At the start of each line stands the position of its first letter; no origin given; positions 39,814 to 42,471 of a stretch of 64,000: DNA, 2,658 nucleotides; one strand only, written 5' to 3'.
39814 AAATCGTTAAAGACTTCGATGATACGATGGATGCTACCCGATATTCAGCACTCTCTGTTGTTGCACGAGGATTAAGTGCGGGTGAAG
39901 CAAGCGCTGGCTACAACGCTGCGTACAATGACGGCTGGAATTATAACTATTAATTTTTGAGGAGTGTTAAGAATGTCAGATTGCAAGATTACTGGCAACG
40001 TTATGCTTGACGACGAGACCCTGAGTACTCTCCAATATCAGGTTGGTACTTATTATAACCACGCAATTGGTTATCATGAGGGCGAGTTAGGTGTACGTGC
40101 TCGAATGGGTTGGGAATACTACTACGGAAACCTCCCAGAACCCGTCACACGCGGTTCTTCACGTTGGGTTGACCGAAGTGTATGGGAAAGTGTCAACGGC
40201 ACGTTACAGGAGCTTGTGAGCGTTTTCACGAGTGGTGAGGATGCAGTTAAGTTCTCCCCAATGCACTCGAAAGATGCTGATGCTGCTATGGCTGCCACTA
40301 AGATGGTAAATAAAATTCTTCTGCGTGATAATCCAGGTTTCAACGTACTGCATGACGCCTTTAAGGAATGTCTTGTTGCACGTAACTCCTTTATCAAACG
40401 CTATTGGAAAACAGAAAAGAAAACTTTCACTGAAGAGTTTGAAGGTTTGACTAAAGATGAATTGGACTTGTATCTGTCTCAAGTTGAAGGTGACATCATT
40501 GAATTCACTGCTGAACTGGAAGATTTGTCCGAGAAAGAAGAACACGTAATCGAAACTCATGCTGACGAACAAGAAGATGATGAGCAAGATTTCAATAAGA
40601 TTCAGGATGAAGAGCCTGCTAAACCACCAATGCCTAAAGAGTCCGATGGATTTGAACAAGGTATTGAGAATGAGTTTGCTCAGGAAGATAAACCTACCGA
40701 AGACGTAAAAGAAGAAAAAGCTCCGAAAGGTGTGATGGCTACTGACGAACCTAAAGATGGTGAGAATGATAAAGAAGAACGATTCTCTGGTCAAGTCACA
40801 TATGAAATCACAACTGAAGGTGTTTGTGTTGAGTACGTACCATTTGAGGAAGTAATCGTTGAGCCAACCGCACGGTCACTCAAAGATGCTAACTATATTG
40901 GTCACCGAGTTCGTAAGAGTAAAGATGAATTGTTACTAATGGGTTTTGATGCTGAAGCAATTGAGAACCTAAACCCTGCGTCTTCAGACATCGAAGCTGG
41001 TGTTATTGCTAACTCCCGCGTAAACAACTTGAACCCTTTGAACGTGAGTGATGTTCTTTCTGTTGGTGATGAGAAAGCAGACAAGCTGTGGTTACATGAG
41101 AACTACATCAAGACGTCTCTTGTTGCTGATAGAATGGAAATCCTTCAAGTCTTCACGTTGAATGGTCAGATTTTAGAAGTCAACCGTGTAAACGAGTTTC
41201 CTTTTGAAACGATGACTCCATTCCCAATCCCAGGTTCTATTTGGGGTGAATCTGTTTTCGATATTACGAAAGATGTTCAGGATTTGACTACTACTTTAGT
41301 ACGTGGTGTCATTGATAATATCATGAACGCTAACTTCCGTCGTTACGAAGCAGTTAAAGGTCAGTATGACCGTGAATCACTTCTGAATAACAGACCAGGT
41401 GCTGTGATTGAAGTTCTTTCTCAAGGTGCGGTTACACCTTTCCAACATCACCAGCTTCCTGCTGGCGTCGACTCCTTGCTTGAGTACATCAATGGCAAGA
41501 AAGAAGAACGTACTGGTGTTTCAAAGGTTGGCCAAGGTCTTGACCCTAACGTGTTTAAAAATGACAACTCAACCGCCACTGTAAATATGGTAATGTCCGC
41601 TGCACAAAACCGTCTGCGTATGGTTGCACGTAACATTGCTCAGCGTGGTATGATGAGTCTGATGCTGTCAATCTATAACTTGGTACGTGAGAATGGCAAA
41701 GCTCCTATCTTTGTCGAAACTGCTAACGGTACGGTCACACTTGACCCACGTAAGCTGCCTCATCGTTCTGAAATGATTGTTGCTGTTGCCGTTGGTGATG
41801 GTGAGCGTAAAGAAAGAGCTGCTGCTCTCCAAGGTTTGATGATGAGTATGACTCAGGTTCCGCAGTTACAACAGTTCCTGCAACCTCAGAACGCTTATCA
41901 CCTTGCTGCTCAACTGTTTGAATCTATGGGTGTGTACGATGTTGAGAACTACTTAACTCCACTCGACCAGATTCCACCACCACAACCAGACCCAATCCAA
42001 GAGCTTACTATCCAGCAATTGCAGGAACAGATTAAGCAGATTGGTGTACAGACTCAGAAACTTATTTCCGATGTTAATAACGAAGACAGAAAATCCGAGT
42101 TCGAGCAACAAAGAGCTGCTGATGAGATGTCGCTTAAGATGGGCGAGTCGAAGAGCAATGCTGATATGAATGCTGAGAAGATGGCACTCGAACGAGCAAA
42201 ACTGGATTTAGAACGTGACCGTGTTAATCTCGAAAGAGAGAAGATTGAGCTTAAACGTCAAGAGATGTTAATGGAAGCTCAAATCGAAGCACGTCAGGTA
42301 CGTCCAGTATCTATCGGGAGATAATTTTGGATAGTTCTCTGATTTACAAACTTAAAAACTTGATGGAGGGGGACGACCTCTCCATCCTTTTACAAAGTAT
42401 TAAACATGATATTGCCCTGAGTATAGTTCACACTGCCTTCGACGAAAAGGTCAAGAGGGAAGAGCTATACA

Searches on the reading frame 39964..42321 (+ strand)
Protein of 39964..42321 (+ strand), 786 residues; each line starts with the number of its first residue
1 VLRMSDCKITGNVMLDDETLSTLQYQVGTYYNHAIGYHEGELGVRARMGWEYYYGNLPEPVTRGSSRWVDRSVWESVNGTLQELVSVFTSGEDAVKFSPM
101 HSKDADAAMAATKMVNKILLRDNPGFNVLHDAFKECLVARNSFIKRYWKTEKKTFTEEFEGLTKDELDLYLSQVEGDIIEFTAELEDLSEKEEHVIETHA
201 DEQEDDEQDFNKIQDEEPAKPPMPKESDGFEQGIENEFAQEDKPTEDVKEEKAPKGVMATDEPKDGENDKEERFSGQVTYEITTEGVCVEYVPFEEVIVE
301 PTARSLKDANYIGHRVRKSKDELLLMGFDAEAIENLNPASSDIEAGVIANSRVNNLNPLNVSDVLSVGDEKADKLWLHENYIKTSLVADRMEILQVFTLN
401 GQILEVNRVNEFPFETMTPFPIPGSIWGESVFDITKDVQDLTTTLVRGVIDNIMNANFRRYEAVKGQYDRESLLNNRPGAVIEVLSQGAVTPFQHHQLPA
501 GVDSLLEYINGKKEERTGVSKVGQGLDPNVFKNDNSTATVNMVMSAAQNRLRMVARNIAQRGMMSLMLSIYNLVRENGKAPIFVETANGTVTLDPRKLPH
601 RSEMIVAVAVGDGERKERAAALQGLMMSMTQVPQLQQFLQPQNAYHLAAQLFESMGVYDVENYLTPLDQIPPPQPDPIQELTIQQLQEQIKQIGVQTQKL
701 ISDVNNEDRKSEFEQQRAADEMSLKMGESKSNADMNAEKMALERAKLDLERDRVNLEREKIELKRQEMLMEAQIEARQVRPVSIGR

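Call 4: search_protein_families(library=pfam, proteins=[window:39964-42321:+], max_evalue=0.01)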
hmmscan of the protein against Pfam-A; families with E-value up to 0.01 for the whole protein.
window:39964-42321:+ (786 aa): 1 family
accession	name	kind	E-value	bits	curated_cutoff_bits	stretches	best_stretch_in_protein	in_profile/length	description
PF23899.1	SU10_portal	-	5.7e-176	586.9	30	1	27-688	5-592/593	Phage SU10 portal protein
